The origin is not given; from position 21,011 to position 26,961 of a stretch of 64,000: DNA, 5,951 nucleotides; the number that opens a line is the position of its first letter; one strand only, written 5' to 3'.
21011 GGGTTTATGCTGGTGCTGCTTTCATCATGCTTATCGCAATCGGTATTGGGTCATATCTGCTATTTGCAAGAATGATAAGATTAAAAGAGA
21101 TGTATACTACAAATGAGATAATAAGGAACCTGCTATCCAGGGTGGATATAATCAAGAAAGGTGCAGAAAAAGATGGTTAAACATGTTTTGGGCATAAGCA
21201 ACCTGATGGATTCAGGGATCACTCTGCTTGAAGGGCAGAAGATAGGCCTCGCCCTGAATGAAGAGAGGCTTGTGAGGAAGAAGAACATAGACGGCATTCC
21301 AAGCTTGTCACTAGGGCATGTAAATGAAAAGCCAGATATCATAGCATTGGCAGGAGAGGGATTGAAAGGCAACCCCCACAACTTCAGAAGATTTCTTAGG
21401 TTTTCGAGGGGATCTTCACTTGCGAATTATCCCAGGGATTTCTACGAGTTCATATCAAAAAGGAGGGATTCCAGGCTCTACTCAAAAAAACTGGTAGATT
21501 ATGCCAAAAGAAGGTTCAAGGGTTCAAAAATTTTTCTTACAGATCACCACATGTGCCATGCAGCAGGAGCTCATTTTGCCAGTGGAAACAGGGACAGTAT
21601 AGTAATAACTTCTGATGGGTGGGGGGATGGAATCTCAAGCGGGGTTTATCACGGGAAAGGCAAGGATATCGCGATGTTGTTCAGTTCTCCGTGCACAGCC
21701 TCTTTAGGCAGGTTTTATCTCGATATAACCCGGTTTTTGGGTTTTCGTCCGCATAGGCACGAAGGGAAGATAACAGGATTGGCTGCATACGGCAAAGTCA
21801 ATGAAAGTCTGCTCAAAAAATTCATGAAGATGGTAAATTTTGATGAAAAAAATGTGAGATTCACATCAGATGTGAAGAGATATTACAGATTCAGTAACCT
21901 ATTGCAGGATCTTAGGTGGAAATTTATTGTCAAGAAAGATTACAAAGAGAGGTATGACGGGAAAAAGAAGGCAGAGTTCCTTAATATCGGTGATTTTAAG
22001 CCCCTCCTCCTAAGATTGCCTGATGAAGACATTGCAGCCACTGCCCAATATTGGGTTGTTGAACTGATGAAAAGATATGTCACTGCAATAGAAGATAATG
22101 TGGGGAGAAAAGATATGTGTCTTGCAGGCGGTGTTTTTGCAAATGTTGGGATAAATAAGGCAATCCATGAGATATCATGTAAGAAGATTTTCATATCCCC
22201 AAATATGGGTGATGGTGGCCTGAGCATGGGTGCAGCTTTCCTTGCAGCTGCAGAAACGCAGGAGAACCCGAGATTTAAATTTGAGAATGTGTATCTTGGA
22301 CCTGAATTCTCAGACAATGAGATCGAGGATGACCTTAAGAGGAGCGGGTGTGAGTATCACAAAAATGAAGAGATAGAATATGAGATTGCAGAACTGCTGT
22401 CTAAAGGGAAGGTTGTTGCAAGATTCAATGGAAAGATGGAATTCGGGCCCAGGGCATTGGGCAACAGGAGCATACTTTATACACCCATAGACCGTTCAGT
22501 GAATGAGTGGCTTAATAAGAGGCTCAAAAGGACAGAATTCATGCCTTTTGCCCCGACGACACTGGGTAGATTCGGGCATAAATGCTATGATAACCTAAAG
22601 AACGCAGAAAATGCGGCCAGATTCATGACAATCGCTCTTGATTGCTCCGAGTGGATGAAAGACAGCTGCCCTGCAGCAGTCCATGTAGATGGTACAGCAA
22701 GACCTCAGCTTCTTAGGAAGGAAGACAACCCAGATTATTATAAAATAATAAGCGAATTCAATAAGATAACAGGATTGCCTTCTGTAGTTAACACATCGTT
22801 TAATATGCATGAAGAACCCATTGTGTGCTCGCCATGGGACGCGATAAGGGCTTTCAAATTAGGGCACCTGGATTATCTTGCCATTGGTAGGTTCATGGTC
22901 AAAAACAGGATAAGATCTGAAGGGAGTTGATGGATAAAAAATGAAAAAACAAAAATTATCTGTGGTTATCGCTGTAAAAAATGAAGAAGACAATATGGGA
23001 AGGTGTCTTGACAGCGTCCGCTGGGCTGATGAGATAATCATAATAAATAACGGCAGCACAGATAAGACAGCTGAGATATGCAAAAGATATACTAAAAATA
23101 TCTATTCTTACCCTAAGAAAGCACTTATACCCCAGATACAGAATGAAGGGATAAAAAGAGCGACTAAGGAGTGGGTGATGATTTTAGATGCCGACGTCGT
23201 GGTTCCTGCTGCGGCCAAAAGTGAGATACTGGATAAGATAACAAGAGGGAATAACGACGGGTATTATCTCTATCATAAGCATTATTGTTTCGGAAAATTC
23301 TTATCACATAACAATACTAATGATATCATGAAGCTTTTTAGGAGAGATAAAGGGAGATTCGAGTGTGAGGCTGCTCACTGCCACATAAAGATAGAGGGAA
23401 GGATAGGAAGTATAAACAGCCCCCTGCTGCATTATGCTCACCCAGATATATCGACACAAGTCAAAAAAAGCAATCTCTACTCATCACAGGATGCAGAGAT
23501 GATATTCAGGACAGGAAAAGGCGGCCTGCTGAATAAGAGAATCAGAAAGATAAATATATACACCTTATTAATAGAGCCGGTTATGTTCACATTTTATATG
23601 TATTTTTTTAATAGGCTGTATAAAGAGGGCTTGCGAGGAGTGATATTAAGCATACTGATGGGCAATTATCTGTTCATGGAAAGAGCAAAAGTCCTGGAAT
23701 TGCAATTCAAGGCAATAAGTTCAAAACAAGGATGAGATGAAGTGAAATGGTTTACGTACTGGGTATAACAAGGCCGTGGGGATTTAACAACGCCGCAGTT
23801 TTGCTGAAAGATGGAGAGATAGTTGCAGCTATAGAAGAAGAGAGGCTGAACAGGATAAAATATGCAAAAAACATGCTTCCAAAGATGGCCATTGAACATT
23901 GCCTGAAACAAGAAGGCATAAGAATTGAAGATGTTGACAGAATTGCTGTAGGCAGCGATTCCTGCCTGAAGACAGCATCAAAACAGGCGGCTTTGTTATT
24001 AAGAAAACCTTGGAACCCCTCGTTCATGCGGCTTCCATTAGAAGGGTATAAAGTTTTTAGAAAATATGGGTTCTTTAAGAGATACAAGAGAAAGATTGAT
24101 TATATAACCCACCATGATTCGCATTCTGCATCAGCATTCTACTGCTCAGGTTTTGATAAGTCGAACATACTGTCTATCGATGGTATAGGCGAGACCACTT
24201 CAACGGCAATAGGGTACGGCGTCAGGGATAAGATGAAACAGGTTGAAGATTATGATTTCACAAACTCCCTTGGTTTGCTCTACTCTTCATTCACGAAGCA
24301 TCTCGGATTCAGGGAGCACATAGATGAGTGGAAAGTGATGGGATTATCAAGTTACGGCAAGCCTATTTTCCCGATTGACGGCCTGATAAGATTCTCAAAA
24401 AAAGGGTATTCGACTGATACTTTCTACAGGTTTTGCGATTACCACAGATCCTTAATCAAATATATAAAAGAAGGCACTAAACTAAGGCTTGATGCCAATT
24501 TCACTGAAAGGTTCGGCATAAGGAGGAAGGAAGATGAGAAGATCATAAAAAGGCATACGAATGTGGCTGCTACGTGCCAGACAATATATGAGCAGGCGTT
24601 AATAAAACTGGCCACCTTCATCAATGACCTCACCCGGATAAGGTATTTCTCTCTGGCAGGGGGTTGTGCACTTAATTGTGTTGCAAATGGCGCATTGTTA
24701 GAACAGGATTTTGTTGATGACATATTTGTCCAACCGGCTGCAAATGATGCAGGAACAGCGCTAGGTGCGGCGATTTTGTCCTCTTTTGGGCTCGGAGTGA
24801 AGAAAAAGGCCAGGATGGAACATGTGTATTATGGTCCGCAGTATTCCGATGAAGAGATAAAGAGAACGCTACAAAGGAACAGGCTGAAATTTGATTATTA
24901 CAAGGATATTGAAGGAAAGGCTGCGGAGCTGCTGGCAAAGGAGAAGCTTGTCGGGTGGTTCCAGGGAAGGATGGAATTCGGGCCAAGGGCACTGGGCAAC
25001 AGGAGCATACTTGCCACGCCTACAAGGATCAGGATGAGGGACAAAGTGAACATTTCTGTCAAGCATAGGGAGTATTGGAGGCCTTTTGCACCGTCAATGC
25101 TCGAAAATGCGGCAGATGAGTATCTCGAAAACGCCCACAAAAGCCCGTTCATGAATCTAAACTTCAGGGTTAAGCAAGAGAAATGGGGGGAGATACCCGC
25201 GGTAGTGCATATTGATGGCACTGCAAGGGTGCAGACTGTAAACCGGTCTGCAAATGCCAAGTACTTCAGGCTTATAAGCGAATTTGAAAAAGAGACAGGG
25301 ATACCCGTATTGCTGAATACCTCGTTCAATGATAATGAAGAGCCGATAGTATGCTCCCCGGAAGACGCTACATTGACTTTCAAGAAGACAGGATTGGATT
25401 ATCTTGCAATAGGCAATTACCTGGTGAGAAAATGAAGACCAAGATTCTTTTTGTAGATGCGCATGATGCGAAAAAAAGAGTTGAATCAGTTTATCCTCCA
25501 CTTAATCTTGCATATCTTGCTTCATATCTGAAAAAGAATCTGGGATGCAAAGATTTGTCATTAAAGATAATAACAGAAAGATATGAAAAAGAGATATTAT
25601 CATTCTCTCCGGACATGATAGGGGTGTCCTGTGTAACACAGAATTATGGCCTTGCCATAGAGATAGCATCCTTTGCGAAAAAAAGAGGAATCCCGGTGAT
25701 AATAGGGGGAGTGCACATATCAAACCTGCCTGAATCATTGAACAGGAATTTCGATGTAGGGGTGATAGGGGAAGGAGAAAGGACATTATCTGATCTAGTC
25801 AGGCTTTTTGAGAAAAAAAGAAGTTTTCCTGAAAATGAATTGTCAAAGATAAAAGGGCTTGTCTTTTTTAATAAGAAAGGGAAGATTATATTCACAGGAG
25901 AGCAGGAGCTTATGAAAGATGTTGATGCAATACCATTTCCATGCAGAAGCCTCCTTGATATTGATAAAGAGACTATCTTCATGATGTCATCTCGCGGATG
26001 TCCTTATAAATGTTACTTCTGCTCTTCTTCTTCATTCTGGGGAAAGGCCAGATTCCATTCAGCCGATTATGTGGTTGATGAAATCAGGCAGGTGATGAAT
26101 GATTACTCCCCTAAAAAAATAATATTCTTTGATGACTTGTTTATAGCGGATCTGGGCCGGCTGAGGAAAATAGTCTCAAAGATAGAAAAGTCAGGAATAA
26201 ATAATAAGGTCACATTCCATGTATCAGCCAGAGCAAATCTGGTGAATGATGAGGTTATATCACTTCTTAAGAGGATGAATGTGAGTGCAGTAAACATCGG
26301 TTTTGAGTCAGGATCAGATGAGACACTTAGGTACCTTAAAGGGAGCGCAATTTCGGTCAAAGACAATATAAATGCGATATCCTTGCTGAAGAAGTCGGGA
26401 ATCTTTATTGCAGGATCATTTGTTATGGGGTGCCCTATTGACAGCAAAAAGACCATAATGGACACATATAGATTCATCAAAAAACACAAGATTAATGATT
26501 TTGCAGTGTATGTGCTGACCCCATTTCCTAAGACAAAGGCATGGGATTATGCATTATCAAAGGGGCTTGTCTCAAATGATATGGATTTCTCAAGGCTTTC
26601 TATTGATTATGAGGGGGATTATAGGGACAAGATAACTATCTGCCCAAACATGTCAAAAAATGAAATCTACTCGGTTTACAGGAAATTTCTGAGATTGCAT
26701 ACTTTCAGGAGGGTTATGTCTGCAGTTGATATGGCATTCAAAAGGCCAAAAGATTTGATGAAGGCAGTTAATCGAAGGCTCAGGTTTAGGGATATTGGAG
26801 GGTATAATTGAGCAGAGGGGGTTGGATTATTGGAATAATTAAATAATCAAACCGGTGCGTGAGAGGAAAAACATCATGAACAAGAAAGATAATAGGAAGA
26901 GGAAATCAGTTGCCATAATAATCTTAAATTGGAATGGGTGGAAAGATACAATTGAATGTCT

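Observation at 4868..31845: LPS-core-like heptose machinery in an archaeon with no lipid A or Kdo genes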

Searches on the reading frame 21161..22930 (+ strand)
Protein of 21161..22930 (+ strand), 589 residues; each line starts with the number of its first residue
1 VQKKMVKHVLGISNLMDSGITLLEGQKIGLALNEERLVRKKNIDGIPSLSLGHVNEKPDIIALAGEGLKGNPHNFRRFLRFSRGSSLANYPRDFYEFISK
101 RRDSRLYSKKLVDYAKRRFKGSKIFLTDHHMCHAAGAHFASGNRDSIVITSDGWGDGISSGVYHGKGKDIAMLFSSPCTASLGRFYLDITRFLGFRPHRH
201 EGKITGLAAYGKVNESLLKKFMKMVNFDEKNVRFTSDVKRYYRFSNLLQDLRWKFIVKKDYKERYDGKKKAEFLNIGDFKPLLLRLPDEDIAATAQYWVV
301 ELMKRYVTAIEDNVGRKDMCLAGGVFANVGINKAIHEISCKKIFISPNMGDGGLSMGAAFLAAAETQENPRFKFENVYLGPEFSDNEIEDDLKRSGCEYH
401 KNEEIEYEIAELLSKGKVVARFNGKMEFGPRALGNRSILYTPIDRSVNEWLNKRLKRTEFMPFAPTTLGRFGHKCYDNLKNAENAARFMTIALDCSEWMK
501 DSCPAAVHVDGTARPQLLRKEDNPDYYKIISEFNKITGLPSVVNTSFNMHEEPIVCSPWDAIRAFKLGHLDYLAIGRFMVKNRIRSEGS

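Call 4: search_protein_families(library=pfam, proteins=[window:21161-22930:+])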
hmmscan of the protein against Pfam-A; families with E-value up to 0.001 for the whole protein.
window:21161-22930:+ (589 aa): 3 families
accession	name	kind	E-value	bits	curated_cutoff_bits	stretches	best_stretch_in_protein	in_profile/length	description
PF16861.10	Carbam_trans_C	-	2.6e-57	193.5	27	1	410-581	1-169/170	Carbamoyltransferase C-terminus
PF02543.21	Carbam_trans_N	-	4.6e-35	122.1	24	1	8-359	1-345/346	Carbamoyltransferase N-terminus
PF22521.2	HypF_C_2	-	0.00013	22.3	27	1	287-357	165-240/241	Carbamoyltransferase, Kae1-like Domain, second subdomain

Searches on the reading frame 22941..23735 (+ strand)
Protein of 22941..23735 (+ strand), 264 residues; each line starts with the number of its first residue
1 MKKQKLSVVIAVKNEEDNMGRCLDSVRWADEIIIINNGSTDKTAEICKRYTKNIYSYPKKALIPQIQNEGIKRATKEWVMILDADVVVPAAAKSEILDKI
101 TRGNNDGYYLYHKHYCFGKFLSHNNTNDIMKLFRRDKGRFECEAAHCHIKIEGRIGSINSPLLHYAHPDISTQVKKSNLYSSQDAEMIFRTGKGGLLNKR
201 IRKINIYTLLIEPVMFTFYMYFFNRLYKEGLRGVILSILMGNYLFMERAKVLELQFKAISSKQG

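Call 4: search_protein_families(library=pfam, proteins=[window:22941-23735:+])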
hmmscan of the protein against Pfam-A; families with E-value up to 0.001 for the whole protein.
window:22941-23735:+ (264 aa): 3 families
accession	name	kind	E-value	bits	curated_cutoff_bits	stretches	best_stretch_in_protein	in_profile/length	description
PF00535.33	Glycos_transf_2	-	5.1e-21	75.8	23.3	1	7-127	1-130/168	Glycosyl transferase family 2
PF13704.12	Glyco_tranf_2_4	-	4.7e-05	24.3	27.5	1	13-85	1-81/98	Glycosyl transferase family 2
PF10111.15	Glyco_tranf_2_2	-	5.7e-05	23.2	27.3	1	7-88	1-94/276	Glycosyltransferase like family 2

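Call 6: search_protein_families(library=ncbifam, proteins=[window:22941-23735:+])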
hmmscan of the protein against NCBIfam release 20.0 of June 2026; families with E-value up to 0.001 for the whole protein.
window:22941-23735:+ (264 aa): 10 families
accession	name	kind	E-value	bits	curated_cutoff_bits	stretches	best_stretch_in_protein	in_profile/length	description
TIGR04283.1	glyco_like_mftF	equivalog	1.8e-12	47.3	182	1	6-108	1-106/221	TIGR04283 family arsenosugar biosynthesis glycosyltransferase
NF007482.0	PRK10073.1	equivalog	4.2e-11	42.4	423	1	3-93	5-103/334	glycosyltransferase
TIGR03965.1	mycofact_glyco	equivalog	1.8e-07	30.4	280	1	4-88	74-167/467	mycofactocin biosynthesis glycosyltransferase MftF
TIGR03937.1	PgaC_IcaA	equivalog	1.9e-07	30.4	422.3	1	3-101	44-151/407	poly-beta-1,6-N-acetyl-D-glucosamine synthase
TIGR04195.1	S_glycosyl_SunS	equivalog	3.9e-07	29.2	350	1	8-86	61-142/421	SunS family peptide S-glycosyltransferase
NF038302.1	EPS_HpsE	equivalog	2.8e-05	23.2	300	1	24-86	30-97/307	hormogonium polysaccharide biosynthesis glycosyltransferase HpsE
TIGR04182.1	glyco_TIGR04182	equivalog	3.2e-05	23.5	325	1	7-106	3-103/293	S-layer glycoprotein N-glycosyltransferase AglJ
NF010496.0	PRK13915.1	equivalog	5.8e-05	22.3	262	1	3-57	30-91/307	glucosyl-3-phosphoglycerate synthase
NF041875.1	EPS_EpsD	equivalog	0.00025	20.5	370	1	6-89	1-93/325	exopolysaccharide biosynthesis glycosyltransferase EpsD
NF050050.1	ProtGlycPglI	equivalog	0.00031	20.2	500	1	4-104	2-112/306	GalNAc(5)-diNAcBac-PP-undecaprenol beta-1,3-glucosyltransferase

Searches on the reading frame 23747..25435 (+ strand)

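Call 4: search_protein_families(library=pfam, proteins=[window:23747-25435:+])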
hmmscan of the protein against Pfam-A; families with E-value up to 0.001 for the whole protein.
window:23747-25435:+ (562 aa): 2 families
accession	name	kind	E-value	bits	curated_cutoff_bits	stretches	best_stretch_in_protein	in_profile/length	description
PF16861.10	Carbam_trans_C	-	1.6e-72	243.1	27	1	393-562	1-170/170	Carbamoyltransferase C-terminus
PF02543.21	Carbam_trans_N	-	2.1e-50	172.5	24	1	5-343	3-346/346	Carbamoyltransferase N-terminus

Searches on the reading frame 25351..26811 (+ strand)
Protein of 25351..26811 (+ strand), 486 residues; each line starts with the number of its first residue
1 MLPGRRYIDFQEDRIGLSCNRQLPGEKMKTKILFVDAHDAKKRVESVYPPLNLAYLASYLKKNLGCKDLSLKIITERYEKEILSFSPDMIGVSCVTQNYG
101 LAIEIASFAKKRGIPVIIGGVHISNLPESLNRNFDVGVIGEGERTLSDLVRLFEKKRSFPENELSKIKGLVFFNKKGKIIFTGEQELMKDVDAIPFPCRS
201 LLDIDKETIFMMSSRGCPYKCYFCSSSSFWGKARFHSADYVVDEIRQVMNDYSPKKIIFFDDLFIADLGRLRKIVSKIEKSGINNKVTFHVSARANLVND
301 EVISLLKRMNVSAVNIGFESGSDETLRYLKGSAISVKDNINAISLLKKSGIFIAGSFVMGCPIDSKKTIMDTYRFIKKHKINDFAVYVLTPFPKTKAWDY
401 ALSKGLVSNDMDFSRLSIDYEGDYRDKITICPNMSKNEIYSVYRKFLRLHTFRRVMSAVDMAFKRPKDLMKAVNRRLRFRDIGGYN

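Call 4: search_protein_families(library=pfam, proteins=[window:25351-26811:+])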
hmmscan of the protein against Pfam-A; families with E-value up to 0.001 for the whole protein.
window:25351-26811:+ (486 aa): 3 families
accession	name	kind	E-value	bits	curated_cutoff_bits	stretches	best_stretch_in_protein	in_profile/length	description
PF04055.27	Radical_SAM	-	4.3e-23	82.7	29.5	1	213-376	3-166/166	Radical SAM superfamily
PF02310.24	B12-binding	-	1.2e-17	64.3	32.1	1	43-149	7-120/121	B12 binding domain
PF19864.5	Radical_SAM_N2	-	8.1e-07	29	29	1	104-157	76-129/151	Radical SAM proteins, N-terminal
